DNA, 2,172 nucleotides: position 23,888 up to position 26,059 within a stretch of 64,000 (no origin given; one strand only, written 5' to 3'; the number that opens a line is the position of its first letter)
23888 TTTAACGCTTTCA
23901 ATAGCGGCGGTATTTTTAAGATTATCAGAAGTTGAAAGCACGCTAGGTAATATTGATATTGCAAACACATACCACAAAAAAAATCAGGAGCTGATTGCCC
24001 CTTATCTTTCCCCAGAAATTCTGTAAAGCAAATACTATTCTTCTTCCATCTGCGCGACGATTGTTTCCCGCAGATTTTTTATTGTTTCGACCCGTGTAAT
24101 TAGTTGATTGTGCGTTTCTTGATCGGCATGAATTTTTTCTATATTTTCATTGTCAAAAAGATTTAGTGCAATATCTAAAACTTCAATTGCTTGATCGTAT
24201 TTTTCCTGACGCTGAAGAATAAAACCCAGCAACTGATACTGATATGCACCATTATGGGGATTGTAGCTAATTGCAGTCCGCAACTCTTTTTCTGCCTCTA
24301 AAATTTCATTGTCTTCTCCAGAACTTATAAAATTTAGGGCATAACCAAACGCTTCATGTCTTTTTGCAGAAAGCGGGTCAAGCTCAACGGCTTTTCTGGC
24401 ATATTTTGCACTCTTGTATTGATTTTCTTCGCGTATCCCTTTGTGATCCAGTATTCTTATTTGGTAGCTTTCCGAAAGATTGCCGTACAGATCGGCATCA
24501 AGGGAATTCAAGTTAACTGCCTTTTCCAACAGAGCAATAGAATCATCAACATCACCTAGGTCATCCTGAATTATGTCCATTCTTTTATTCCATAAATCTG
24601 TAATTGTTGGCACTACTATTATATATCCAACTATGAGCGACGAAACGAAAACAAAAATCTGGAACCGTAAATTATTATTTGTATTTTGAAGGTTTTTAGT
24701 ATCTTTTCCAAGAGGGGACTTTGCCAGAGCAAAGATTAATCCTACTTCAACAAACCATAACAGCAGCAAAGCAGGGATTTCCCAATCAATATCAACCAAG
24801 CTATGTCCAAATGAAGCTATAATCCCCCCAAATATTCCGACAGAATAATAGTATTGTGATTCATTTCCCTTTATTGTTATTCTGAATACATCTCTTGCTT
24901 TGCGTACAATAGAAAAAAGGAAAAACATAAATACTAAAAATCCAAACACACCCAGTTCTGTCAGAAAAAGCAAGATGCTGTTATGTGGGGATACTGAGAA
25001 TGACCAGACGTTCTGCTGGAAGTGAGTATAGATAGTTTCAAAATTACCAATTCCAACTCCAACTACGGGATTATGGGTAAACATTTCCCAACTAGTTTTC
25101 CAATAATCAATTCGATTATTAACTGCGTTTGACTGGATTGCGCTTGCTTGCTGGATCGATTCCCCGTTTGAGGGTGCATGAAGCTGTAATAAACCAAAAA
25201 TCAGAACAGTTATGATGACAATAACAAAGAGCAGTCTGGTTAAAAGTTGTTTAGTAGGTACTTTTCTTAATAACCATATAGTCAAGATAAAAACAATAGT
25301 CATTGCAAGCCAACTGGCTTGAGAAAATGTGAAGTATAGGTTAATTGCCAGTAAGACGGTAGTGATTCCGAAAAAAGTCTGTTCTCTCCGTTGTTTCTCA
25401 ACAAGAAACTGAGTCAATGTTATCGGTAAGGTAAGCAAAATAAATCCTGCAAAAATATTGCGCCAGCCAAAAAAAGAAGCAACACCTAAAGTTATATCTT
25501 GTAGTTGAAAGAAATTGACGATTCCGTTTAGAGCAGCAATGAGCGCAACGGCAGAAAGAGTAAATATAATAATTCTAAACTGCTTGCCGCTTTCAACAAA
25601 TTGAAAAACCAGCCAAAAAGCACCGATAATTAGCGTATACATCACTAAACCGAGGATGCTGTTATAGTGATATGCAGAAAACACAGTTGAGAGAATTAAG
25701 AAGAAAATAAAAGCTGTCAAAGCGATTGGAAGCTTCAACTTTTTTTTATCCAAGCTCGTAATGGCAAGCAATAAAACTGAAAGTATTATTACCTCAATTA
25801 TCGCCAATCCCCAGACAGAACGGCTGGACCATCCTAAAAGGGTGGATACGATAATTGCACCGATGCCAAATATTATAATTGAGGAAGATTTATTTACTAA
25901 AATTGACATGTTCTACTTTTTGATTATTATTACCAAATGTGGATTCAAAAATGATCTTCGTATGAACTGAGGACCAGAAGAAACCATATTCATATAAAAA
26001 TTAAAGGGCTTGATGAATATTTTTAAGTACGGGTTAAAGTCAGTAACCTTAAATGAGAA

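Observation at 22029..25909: Two convergent, paralogous Wzy_C-like + TPR membrane proteins with stops 8 nt apart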

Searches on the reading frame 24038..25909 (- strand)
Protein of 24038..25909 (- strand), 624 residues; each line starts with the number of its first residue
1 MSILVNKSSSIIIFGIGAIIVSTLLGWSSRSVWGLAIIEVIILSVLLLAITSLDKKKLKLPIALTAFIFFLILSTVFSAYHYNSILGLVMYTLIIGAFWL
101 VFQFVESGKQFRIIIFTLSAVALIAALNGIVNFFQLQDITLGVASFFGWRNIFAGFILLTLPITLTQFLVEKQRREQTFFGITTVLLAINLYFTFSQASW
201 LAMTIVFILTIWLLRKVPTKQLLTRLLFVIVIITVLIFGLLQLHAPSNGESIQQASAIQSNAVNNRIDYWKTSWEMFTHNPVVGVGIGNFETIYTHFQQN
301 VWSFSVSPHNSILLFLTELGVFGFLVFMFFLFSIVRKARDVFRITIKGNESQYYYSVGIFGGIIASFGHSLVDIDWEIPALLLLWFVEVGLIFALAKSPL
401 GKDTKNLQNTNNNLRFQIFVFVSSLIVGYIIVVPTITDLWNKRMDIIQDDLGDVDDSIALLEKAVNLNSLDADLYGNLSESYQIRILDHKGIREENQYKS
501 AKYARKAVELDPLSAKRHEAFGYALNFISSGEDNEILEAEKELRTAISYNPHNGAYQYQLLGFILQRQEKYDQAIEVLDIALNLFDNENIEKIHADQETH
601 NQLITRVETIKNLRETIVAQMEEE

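Call 4: search_protein_families(library=pfam, proteins=[window:24038-25909:-], max_evalue=0.01)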
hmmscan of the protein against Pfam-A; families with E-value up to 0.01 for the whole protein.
window:24038-25909:- (624 aa): 10 families
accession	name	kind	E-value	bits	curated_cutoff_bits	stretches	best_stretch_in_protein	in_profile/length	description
PF04932.20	Wzy_C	-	1.3e-19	70.9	31.7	1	183-328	2-149/149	O-Antigen ligase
PF07719.23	TPR_2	-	8.6e-07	29.1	27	0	557-587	3-33/34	Tetratricopeptide repeat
PF13181.12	TPR_8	-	3e-05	24.3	25.7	0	558-581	4-27/34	Tetratricopeptide repeat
PF23914.1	TPR_CcmH_CycH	-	4.7e-05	23.7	42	1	502-588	70-154/158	Cytochrome c-type biogenesis protein H TPR domain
PF14559.12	TPR_19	-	0.00035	21.3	25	0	537-587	8-57/68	Tetratricopeptide repeat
PF13431.12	TPR_17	-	0.00037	21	24.4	0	544-576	3-34/34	Tetratricopeptide repeat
PF13424.12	TPR_12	-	0.00089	19.8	30.1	0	560-586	8-34/77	Tetratricopeptide repeat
PF13428.12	TPR_14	-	0.0015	19.4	23.5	0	558-586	4-32/44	Tetratricopeptide repeat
PF13432.12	TPR_16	-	0.0023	18.8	32.7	0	537-582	14-58/65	Tetratricopeptide repeat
PF00515.34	TPR_1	-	0.0093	16.2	27.8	0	556-583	2-29/34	Tetratricopeptide repeat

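Call 8: search_protein_families(library=ncbifam, proteins=[window:24038-25909:-], max_evalue=0.001)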
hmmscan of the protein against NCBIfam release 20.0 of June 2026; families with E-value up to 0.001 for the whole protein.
window:24038-25909:- (624 aa): 3 families
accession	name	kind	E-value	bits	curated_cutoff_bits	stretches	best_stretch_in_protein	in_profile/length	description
TIGR00947.1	2A73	equivalog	6.7e-25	88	366.4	1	19-394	27-421/425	IctB family putative bicarbonate transporter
TIGR03097.1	PEP_O_lig_1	hypoth_equivalog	1.2e-09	37.6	188.1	1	32-355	39-365/408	putative O-glycosylation ligase, exosortase A system-associated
NF040959.1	MamA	equivalog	1.5e-07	31.1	200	1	538-588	123-172/204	magnetosome protein MamA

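Call 10: search_solved_structures(query=window:24038-25909:-, max_evalue=1)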
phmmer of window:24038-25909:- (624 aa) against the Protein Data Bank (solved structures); distinct sequences matched with E-value up to 1: 21.
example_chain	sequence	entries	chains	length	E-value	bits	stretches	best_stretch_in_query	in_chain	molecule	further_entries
9qhb_A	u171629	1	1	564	1.6e-06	30.3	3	452-584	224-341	Engineered tetratricopeptide repeat protein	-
8bu0_A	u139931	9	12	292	6.1e-06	28.4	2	451-584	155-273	Consensus tetratricopeptide repeat protein | Crystal structure of an 8-repeat consensus TPR superhelix with Zinc. | Monomer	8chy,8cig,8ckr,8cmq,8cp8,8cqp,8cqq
9gzg_A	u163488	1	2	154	2.8e-05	26.1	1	440-585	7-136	Engineered CTPR protein with glutamic acids for conductivity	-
9qhc_A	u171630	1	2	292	0.00016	23.6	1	495-584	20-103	Engineered tetratricopeptide repeat protein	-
2fo7_A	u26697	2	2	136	0.0011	20.9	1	451-584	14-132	SYNTHETIC CONSENSUS TPR PROTEIN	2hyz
5fzq_A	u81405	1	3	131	0.0012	20.7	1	496-588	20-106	DESIGNED TPR PROTEIN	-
5fzr_A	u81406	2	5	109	0.0014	20.6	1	496-587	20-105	DESIGNED TPR PROTEIN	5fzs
8ch0_A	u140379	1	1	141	0.0015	20.5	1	451-584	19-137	Consensus tetratricopeptide repeat protein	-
1na0_A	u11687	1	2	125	0.0068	18.3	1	497-588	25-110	designed protein CTPR3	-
7tpg_B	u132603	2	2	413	0.0079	18.1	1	260-396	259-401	Putative cell surface polysaccharide polymerase/ligase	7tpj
7obi_A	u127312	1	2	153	0.058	15.2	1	451-591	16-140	CTPR-rv4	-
6vfh_A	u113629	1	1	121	0.16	13.8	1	503-593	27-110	T33_dn10A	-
2wqh_A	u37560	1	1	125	0.2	13.4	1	498-589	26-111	CTPR3Y3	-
8fwd_1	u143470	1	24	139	0.25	13.1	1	501-591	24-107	O43-rpxdoc-EK1_B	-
5hrz_A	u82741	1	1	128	0.34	12.7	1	510-588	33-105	TPR domain protein 1na0C3_3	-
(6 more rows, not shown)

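Call 16: find_homologous_proteins(query=window:24038-25909:-)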
Query window:24038-25909:- (624 aa): 26 proteins with E <= 0.001 among 8000 candidates.
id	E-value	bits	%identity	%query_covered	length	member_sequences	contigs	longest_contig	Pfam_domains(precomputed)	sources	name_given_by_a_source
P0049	0.0e+0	1352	100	100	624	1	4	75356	PF07719.24,PF04932.21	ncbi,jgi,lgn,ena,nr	ncbi:O-antigen ligase family protein [Patescibacteria group bacterium]|nr:O-antigen ligase family pr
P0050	0.0e+0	1013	75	99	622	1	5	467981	PF13414.13,PF00515.35,PF13181.13,PF07719.24,PF04932.21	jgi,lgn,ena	jgi:O-antigen ligase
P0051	7.9e-283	958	69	99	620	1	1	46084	PF13431.13,PF23914.2,PF21033.5,PF07719.24,PF04932.21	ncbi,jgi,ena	ncbi:MAG: O-antigen ligase family protein [Patescibacteria group bacterium]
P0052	1.1e-282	957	69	99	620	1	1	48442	PF13431.13,PF21033.5,PF07719.24,PF04932.21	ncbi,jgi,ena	ncbi:MAG: O-antigen ligase family protein [Patescibacteria group bacterium]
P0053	2.0e-282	956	69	99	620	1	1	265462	PF13431.13,PF23914.2,PF21033.5,PF07719.24,PF04932.21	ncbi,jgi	ncbi:MAG: O-antigen ligase family protein [Patescibacteria group bacterium]|jgi:O-antigen ligase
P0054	3.4e-265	899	67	99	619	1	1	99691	PF13431.13,PF04932.21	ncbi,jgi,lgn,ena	ncbi:MAG: O-antigen ligase family protein [Patescibacteria group bacterium]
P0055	1.8e-211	722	54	98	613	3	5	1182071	PF13414.13,PF04932.21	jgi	jgi:tetratricopeptide (TPR) repeat protein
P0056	6.0e-197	674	50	99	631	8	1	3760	PF04932.21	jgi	-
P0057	6.3e-184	631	48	99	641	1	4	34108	PF04932.21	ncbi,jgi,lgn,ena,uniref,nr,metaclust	ncbi:MAG: hypothetical protein COY66_01635 [Candidatus Kerfeldbacteria bacterium CG_4_10_14_0_8_um_f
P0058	2.7e-10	58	26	43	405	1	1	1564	PF04932.21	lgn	-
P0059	1.6e-8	52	27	36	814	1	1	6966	PF04932.21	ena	-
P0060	8.3e-8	49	24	59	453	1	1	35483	PF04932.21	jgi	jgi:O-antigen ligase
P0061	1.7e-7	48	34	15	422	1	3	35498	PF04932.21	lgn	-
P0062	2.4e-6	45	23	62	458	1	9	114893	PF04932.21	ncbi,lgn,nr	ncbi:MAG TPA: O-antigen ligase family protein [Blastocatellia bacterium]|nr:O-antigen ligase family 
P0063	9.0e-6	43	26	32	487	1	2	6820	PF04932.21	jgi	jgi:putative inorganic carbon (hco3(-)) transporter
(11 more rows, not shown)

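Call 17: find_encoding_contigs(protein=P0057, flank=10000, max_places=2)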
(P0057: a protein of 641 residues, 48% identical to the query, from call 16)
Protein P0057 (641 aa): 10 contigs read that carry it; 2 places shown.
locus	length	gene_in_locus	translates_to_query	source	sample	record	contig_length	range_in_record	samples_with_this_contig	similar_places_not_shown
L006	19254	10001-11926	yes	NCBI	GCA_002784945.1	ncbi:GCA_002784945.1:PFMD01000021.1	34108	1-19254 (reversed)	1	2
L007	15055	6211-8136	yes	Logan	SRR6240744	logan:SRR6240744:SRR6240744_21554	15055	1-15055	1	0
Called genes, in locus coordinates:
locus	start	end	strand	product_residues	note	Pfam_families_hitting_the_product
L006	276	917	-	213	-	-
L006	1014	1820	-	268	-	-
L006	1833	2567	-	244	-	PF06750:A24_N_bact, PF01478:Peptidase_A24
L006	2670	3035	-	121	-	PF22296:bAvd, PF05635:23S_rRNA_IVP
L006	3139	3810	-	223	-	PF02397:Bac_transf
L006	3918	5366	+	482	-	PF01943:Polysacc_synt, PF13440:Polysacc_synt_3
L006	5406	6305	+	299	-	PF02353:CMAS (weak), PF13489:Methyltransf_23, PF13847:Methyltransf_31, PF08241:Methyltransf_11, PF08242:Methyltransf_12, PF13649:Methyltransf_25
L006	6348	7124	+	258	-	-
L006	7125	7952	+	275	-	PF00535:Glycos_transf_2, PF10111:Glyco_tranf_2_2, PF13506:Glyco_transf_21 (weak), PF13641:Glyco_tranf_2_3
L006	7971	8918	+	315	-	PF00535:Glycos_transf_2, PF10111:Glyco_tranf_2_2, PF13641:Glyco_tranf_2_3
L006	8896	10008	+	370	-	PF00534:Glycos_transf_1, PF13692:Glyco_trans_1_4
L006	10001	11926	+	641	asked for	PF04932:Wzy_C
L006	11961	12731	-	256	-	PF21033:RMD1-3 (weak)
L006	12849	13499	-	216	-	PF01797:Y1_Tnp (faint)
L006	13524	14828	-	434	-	PF04932:Wzy_C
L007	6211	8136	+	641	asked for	PF04932:Wzy_C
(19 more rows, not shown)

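Call 18: find_encoding_contigs(protein=P0055, flank=10000, max_places=2)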
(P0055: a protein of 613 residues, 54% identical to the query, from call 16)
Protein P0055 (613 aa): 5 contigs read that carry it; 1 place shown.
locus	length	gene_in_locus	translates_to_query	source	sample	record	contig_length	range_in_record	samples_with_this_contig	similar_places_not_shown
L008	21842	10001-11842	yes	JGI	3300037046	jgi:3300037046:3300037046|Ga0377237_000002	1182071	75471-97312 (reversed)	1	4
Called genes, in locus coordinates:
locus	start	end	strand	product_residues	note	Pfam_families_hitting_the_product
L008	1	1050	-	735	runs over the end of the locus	-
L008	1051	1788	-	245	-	-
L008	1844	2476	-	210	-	PF07963:N_methyl (faint)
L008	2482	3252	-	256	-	-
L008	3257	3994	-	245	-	PF06750:A24_N_bact, PF01478:Peptidase_A24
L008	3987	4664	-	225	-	PF02397:Bac_transf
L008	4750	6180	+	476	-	PF01943:Polysacc_synt, PF13440:Polysacc_synt_3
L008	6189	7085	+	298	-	PF01209:Ubie_methyltran (weak), PF13489:Methyltransf_23, PF13847:Methyltransf_31, PF08241:Methyltransf_11, PF08242:Methyltransf_12, PF13649:Methyltransf_25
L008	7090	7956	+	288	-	PF00535:Glycos_transf_2, PF13641:Glyco_tranf_2_3 (weak), PF13632:Glyco_trans_2_3 (faint)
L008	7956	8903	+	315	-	PF00535:Glycos_transf_2, PF10111:Glyco_tranf_2_2, PF13641:Glyco_tranf_2_3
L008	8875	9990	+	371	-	PF00534:Glycos_transf_1, PF13692:Glyco_trans_1_4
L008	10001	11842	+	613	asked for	PF04932:Wzy_C, PF13414:TPR_11 (faint)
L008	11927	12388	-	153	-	PF07963:N_methyl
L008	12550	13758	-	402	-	PF28597:T2SSF_N, PF00482:T2SSF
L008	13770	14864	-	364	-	PF00437:T2SSE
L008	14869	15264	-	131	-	PF00072:Response_reg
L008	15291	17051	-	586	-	PF05157:MshEN, PF00437:T2SSE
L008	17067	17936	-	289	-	-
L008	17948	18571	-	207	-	PF04350:PilO (weak)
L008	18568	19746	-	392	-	-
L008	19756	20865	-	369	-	PF06723:MreB_Mbl (faint), PF11104:PilM_2, PF14450:FtsA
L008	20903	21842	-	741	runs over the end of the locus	-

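Call 35: find_related_loci(query=A3, collection=genome_contigs, flank=10000)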
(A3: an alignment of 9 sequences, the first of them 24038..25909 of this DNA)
Query A3 (624 aa) in genome_contigs; peptide patterns used: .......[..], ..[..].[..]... (x = any residue, [..] = any of these).
86 stretches matched a pattern; 4 encode a relative of the query (tblastn E <= 1e-3); 4 distinct loci.
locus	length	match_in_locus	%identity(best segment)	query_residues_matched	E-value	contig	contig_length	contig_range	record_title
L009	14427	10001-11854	69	4-623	0e+0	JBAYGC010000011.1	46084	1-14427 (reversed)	MAG: Patescibacteria group bacterium isolate SO_2016_GW1_116 scaffold01494_OW334_2016, whole genome shotgun sequence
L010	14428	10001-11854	69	4-623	0e+0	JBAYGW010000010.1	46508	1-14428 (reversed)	MAG: Patescibacteria group bacterium isolate SO_2016_GW1_134 scaffold01473_OW334_2016, whole genome shotgun sequence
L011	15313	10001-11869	50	6-622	0e+0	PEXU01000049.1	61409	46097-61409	MAG: Candidatus Kerfeldbacteria bacterium CG08_land_8_20_14_0_20_40_16 CG08_land_8_20_14_0.20_scaffold_100_c, whole geno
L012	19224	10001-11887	48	6-624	2e-165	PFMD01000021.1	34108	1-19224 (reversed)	MAG: Candidatus Kerfeldbacteria bacterium CG_4_10_14_0_8_um_filter_42_10 CG_4_10_14_0.8_um_filter_scaffold_509_c, whole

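Call 37: find_related_loci(query=A3, collection=metagenome_contigs, flank=6000)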
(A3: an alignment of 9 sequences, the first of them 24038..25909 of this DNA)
Query A3 (624 aa) in metagenome_contigs; peptide patterns used: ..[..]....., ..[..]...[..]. (x = any residue, [..] = any of these).
319 stretches matched a pattern; 8 encode a relative of the query (tblastn E <= 1e-3); 8 distinct loci.
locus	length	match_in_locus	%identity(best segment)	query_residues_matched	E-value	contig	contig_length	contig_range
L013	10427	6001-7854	69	4-623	0e+0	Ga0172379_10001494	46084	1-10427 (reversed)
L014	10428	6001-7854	69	4-623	0e+0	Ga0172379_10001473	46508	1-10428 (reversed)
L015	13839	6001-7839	67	4-620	0e+0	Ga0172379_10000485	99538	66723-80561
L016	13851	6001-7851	75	7-624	0e+0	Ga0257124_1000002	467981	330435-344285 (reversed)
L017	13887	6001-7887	48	6-624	3e-165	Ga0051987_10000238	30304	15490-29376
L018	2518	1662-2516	55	33-313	1e-79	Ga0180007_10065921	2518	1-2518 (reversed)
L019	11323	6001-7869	50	6-622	0e+0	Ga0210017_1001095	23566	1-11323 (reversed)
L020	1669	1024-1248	33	252-327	3e-8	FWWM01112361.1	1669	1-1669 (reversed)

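Call 40: predict_structure(alignment_id=A2)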
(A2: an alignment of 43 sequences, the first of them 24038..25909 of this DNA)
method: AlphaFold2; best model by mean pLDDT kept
length: 624 residues; sequences in the alignment: 43
mean_pLDDT: 86.0   pTM: 0.87
mean pLDDT of the five models: 86.0, 85.3, 84.6, 83.4, 83.1
residues with pLDDT >= 90: 348; 70-90: 196; 50-70: 64; < 50: 16
segments of 3 or more residues with pLDDT < 50: 1-5, 28-30, 405-410
pLDDT, mean of each block of 10 residues (from residue 1): 47 71 58 65 76 66 93 95 92 89 86 92 94 85 84 94 97 96 98 91 95 93 95 94 70 62 76 94 94 86 71 95 96 95 81 94 96 83 94 82 46 74 83 86 81 86 95 95 90 93 98 95 92 90 96 89 96 97 85 67 89 97 90
secondary structure, 60 per line:
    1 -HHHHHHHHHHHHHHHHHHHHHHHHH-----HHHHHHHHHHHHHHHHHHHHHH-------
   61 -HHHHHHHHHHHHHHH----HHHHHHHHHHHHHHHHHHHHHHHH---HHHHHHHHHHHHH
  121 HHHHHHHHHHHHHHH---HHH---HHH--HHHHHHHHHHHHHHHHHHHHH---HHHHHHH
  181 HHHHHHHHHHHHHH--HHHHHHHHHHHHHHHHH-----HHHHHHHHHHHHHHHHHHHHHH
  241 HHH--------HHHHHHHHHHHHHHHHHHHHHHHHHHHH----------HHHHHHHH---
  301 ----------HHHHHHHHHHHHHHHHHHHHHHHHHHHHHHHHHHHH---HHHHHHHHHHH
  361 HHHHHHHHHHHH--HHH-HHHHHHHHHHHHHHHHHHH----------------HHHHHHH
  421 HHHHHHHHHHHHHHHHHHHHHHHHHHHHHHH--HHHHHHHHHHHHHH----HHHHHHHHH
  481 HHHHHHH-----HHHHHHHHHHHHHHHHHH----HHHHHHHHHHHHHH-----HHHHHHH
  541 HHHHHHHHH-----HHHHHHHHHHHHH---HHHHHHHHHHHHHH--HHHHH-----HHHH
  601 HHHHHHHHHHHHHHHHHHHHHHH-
elements in order: H2-26 H32-53 H62-76 H81-104 H108-135 H150-170 H174-194 H197-213 H219-243 H252-279 H290-297 H311-346 H350-372 H379-397 H414-451 H454-467 H472-487 H493-510 H515-528 H534-549 H555-567 H571-584 H587-591 H597-623

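Call 44: fold_search(model_id=the predicted structure, library=pdb)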
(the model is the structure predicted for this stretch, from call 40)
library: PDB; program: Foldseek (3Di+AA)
matches with E <= 10: 1026; with E <= 0.001: 56
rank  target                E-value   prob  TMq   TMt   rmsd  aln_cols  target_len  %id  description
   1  9gzg_A                6.7e-06  1.00  0.21  0.79   4.5       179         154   24  Crystal structure of CTPR4E4 mutant (released 2025-10-15)
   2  9qhb                  1.7e-05  1.00  0.21  0.46  11.6       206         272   20  Crystal structure of 16-repeat CTPR protein with eliminated coordination sites (released 2025-10-22)
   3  8chy                  1.8e-05  1.00  0.21  0.46  11.6       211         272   22  Crystal structure of an 8-repeat consensus TPR superhelix with Zinc. (released 2024-02-21)
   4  7tpg_B                5.2e-05  1.00  0.44  0.64   7.3       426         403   18  Single-Particle Cryo-EM Structure of the WaaL O-antigen ligase in its ligand bound state (released 2022-04-06)
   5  9qhc_B                5.6e-05  1.00  0.21  0.46  10.6       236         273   20  Crystal structure of 8-repeat CTPR protein with eliminated coordination sites (released 2025-10-22)
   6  6eou                  5.6e-05  1.00  0.21  0.37  10.8       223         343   16  O-GlcNAc transferase TPR domain with the intellectual disability associated mutation L254F (released 2018-05-09)
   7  8cm9_B                8.8e-05  1.00  0.20  0.18   2.4       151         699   20  Structure of human O-GlcNAc transferase in complex with UDP and tP11 (released 2023-10-04)
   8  9qhc_A                9.9e-05  1.00  0.21  0.45  12.1       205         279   21  Crystal structure of 8-repeat CTPR protein with eliminated coordination sites (released 2025-10-22)
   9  5vif_A                1.0e-04  1.00  0.18  0.17   2.6       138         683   20  Electrophilic probes for deciphering substrate recognition by O-GlcNAc transferase (released 2017-10-18)
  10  4gyw_A                1.1e-04  1.00  0.21  0.19   2.2       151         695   20  Crystal structure of human O-GlcNAc Transferase in complex with UDP and a glycopeptide (released 2012-10-31)
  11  5hgv_A                1.1e-04  1.00  0.21  0.19   2.2       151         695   20  Structure of an O-GlcNAc transferase point mutant, D554N in complex with peptide (released 2016-09-14)
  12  4n39_A                1.2e-04  1.00  0.20  0.18   3.2       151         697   20  Crystal structure of human O-GlcNAc transferase bound to a peptide from HCF-1 pro-repeat 2 (11-26) (released 2014-01-01)
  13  3vty_A                1.2e-04  1.00  0.21  0.72   9.7       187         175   20  Crystal structure of MamA (released 2012-10-31)
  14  4gyy_A                1.4e-04  1.00  0.21  0.19   2.1       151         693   20  Crystal structure of human O-GlcNAc Transferase with UDP-5SGlcNAc and a peptide substrate (released 2012-10-31)
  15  2fo7                  1.4e-04  1.00  0.20  0.85   2.6       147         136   26  Crystal structure of an 8 repeat consensus TPR superhelix (trigonal crystal form) (released 2006-03-07)
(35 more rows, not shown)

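Call 69: search_protein_representatives(protein=window:24038-25909:-)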
Query: 624 residues. Proteins with E-value up to 0.001 (for the whole library): 17095; up to 1e-10: 1481; up to 1e-30: 37. The best 150 are listed.
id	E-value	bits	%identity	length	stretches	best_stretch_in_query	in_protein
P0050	0.0e+00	1013.4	75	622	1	7-623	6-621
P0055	5.6e-212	722.0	55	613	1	12-621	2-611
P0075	1.4e-147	509.3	43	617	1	14-617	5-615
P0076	2.4e-132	459.0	41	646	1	5-616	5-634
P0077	4.8e-100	352.4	33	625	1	16-615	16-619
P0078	2.2e-80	287.5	34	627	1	16-618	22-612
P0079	1.3e-76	274.9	32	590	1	21-596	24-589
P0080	2.2e-71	257.7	30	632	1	11-602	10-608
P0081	1.7e-69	251.5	70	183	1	4-182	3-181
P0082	1.2e-66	242.1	29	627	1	9-615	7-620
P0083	3.3e-63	230.7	30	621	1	9-618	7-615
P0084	1.7e-60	221.8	30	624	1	10-594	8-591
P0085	3.9e-59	217.3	30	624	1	12-612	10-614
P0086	2.2e-58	214.8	29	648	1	10-601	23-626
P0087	5.0e-57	210.3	28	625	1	9-617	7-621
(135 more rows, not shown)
